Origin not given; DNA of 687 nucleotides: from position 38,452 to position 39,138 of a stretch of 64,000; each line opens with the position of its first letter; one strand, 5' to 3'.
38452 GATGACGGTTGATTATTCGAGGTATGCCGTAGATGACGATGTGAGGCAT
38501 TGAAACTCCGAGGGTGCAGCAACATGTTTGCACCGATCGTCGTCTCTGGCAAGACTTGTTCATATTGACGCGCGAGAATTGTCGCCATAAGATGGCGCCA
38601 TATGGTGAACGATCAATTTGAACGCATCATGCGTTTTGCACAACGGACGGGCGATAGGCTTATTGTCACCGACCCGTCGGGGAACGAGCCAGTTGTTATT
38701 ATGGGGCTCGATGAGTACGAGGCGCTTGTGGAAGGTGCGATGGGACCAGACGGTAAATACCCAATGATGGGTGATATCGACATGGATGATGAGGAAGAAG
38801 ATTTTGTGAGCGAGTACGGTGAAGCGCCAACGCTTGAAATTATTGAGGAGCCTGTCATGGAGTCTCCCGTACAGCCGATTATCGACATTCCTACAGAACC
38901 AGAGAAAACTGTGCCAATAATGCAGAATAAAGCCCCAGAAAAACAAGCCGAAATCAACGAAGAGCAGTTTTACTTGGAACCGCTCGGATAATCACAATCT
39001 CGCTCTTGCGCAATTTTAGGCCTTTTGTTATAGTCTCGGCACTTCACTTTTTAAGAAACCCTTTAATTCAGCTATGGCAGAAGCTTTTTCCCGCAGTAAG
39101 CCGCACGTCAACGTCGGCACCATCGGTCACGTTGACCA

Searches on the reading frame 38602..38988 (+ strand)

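Call 64: search_protein_families(library=pfam, proteins=[window:38602-38988:+], max_evalue=0.001)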
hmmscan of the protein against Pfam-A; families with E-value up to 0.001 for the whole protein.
window:38602-38988:+ (129 aa): 1 family
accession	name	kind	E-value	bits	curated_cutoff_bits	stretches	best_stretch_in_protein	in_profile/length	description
PF02604.26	PhdYeFM_antitox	-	4.5e-05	23.6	29.8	1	5-44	12-50/74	Antitoxin Phd_YefM, type II toxin-antitoxin system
